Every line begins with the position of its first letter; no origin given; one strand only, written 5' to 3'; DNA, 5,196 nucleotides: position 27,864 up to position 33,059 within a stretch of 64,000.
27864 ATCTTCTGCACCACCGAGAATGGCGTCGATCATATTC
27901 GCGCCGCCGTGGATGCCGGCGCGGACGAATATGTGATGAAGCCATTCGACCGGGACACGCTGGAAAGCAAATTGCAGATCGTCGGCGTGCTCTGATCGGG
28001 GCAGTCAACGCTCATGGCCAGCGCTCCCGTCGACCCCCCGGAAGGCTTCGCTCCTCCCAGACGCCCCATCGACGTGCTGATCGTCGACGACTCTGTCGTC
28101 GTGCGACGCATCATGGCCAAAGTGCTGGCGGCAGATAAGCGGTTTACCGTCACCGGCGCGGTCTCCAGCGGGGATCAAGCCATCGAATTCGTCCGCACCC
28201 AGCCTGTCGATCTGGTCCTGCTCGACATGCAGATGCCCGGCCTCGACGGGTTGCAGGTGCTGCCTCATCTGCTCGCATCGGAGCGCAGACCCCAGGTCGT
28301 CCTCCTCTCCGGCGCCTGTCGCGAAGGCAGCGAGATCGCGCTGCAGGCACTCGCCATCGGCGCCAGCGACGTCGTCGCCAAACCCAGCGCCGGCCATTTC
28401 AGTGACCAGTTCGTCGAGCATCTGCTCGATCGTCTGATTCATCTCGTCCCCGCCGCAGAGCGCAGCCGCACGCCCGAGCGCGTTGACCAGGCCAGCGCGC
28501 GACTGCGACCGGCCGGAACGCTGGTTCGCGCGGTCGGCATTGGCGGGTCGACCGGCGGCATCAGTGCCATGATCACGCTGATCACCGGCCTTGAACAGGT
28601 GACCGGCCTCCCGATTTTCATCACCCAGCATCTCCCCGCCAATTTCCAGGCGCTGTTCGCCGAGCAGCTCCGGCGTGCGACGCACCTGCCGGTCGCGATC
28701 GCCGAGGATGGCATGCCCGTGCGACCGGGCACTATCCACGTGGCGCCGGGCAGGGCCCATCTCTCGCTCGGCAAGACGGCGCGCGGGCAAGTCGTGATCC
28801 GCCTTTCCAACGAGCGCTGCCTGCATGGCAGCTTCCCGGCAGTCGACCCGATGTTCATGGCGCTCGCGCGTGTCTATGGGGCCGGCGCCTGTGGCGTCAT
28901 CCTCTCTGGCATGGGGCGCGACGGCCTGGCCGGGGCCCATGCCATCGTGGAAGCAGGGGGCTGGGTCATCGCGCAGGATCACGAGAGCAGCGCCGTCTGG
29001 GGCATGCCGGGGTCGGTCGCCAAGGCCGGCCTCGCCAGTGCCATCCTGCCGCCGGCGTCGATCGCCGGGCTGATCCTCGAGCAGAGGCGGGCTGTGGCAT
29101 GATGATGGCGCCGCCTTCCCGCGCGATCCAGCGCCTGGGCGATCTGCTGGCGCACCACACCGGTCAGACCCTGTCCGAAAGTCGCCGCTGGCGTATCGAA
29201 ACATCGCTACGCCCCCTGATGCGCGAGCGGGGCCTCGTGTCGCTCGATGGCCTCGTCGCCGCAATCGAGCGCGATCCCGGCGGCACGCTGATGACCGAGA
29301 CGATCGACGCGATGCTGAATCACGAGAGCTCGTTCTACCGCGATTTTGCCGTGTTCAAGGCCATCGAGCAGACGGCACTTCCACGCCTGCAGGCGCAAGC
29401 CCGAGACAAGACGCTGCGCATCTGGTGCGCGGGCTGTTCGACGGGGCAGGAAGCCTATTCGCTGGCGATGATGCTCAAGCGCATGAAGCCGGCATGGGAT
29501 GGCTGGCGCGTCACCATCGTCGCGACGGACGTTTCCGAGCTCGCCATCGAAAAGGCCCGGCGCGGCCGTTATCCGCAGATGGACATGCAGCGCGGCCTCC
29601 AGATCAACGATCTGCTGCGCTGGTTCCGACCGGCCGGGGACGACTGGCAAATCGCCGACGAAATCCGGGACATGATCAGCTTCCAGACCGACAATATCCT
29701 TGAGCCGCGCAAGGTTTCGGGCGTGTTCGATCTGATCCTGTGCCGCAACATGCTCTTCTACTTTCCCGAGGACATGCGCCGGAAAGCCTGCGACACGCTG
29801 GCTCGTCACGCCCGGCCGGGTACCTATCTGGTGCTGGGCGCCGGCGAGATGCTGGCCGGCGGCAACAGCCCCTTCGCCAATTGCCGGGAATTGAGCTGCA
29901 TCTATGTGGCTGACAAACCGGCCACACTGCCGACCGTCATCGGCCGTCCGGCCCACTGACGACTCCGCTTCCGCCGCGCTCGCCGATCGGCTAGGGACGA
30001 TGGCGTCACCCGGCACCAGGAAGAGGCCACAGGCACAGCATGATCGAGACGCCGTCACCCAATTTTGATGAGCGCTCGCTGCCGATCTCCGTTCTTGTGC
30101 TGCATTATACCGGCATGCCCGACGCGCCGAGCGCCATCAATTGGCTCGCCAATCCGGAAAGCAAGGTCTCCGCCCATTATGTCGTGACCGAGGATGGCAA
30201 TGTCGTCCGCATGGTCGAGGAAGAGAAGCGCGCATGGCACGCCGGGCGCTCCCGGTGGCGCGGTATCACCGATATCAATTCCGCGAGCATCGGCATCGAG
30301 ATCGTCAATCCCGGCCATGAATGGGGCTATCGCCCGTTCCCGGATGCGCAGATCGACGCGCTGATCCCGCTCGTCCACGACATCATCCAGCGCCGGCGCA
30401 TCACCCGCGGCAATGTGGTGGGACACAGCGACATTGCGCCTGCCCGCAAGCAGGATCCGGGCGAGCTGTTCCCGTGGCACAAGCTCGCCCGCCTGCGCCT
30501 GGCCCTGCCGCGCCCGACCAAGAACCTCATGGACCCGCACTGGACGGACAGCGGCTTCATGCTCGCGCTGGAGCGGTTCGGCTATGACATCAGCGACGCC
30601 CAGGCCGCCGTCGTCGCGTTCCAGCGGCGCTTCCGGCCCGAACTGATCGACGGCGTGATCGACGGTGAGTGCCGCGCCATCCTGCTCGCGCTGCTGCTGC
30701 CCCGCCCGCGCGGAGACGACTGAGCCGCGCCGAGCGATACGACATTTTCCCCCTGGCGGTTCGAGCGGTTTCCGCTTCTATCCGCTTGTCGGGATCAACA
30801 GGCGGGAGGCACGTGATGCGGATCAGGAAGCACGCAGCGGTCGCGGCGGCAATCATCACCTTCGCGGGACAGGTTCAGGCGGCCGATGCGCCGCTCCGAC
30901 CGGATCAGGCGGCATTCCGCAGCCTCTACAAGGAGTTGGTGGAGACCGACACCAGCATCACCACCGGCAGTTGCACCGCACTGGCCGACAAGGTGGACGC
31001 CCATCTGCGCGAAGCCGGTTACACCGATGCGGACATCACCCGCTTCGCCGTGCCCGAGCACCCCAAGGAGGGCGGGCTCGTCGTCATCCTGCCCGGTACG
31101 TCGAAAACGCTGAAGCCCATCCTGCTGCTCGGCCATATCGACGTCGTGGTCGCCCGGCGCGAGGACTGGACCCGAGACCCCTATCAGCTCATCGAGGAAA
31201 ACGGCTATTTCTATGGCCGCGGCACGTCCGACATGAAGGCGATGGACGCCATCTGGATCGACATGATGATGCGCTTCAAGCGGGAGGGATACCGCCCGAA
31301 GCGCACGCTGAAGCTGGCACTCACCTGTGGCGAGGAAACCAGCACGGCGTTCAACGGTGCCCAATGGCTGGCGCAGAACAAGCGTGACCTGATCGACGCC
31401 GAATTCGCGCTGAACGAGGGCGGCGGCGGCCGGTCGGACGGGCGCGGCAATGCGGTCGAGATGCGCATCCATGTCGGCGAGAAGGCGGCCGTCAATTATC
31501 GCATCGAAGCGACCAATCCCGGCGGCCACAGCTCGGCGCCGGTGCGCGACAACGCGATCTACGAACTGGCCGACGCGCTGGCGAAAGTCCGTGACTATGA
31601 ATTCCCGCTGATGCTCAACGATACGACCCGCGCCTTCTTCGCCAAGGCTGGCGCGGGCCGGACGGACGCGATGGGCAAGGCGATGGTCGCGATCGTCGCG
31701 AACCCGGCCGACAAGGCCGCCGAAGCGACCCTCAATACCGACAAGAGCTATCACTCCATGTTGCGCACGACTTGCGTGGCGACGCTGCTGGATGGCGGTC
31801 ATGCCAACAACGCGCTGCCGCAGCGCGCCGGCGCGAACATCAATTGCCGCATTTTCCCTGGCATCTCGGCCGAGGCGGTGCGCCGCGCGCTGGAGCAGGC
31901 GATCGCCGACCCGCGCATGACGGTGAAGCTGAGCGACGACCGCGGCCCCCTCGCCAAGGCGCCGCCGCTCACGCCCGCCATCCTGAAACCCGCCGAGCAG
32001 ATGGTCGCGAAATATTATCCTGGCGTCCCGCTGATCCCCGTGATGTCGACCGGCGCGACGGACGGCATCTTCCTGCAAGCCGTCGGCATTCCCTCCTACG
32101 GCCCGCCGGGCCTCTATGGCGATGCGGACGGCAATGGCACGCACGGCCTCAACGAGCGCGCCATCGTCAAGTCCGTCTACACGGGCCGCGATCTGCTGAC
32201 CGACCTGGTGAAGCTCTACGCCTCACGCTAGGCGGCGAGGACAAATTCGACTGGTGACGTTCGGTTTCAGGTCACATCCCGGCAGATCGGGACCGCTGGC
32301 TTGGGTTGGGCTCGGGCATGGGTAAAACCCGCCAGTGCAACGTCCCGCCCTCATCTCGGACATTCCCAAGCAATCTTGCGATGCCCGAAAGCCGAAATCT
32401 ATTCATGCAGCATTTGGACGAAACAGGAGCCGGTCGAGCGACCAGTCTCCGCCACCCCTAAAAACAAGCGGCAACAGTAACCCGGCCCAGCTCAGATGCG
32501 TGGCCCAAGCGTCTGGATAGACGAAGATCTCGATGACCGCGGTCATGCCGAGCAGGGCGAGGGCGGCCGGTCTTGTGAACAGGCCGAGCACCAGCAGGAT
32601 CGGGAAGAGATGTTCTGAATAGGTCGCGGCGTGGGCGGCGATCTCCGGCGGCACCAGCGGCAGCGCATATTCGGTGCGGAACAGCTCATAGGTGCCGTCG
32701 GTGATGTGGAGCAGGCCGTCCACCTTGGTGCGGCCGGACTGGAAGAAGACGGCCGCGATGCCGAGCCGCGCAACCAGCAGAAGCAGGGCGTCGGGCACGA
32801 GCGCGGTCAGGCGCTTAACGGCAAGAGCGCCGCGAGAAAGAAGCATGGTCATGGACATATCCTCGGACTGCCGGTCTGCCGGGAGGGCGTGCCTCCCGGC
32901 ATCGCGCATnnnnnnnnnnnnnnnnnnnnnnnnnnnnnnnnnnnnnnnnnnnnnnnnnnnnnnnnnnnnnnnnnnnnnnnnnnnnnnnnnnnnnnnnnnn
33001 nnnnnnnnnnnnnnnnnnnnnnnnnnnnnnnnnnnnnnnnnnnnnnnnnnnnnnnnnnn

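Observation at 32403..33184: The DUF2282-type precursor sits in a split two-gene operon with DoxX and has no modification enzymes of its own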

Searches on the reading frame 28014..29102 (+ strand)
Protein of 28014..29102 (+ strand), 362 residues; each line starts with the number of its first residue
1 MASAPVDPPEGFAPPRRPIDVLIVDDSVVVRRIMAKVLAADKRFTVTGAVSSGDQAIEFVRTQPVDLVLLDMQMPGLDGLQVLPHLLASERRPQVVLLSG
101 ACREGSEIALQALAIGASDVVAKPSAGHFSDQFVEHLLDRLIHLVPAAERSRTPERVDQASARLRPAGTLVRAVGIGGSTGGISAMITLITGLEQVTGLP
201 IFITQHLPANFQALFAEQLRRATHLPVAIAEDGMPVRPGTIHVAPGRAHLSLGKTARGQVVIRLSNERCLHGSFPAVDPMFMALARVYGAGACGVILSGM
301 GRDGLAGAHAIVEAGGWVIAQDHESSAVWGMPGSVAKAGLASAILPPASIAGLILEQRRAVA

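Call 57: search_protein_families(library=pfam, proteins=[window:28014-29102:+], max_evalue=0.001)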
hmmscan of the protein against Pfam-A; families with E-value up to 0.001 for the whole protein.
window:28014-29102:+ (362 aa): 2 families
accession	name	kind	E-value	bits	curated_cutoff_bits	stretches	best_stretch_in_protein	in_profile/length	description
PF01339.22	CheB_methylest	-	1.3e-54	185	24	1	174-353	1-173/174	CheB methylesterase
PF00072.30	Response_reg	-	1.1e-22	80.8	30.2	1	21-125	1-101/111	Response regulator receiver domain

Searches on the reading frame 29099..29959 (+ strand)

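Call 57: search_protein_families(library=pfam, proteins=[window:29099-29959:+], max_evalue=0.001)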
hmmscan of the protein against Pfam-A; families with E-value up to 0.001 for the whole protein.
window:29099-29959:+ (286 aa): 5 families
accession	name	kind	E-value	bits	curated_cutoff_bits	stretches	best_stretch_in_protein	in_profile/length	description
PF01739.24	CheR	-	5.9e-49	166.6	27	1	76-262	2-189/195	CheR methyltransferase, SAM binding domain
PF13649.12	Methyltransf_25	-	7.7e-06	27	27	0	193-241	48-96/97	Methyltransferase domain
PF03705.20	CheR_N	-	5.4e-05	23.2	27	1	10-60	3-53/53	CheR methyltransferase, all-alpha domain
PF08242.18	Methyltransf_12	-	6.4e-05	24.1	30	0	201-243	56-97/98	Methyltransferase domain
PF08241.18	Methyltransf_11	-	0.0007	20.6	21.2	0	207-246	58-95/95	Methyltransferase domain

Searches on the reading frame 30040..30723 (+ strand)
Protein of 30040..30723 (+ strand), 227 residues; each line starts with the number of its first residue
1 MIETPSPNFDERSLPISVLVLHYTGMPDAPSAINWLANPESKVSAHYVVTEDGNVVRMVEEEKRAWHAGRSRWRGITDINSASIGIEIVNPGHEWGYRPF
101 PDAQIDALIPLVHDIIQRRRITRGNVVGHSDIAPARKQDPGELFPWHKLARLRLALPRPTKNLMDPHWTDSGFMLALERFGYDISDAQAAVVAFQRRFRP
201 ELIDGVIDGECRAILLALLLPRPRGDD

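Call 57: search_protein_families(library=pfam, proteins=[window:30040-30723:+], max_evalue=0.001)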
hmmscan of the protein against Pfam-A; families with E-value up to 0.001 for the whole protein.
window:30040-30723:+ (227 aa): 1 family
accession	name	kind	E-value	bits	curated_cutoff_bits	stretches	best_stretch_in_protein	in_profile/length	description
PF01510.30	Amidase_2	-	9.9e-39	133.1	26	1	14-142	3-131/131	N-acetylmuramoyl-L-alanine amidase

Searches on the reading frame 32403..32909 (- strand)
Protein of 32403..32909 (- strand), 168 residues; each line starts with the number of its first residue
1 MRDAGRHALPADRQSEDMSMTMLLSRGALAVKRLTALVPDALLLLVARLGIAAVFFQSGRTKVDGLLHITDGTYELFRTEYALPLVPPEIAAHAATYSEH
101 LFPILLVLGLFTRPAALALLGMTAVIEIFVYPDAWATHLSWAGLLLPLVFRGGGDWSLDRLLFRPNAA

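Call 3: search_protein_families(library=pfam, proteins=[window:32403-32909:-], max_evalue=0.01)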
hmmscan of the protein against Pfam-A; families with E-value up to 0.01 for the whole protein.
window:32403-32909:- (168 aa): 2 families
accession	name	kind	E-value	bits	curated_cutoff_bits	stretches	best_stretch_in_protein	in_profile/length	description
PF07681.17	DoxX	-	9.4e-19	68.3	23.6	1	43-131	1-84/85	DoxX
PF04173.18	DoxD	-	0.0086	16.5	22.7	0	96-164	72-146/167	TQO small subunit DoxD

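Call 4: search_protein_families(library=ncbifam, proteins=[window:32403-32909:-], max_evalue=0.01)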
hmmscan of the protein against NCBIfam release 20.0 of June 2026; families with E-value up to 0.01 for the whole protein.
window:32403-32909:- (168 aa): 1 family
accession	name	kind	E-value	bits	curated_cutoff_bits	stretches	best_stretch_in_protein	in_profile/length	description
NF050144.1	matur_HvfX_fam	equivalog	1.4e-13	51.3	80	1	42-130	2-87/165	HvfX family Cu-binding RiPP maturation protein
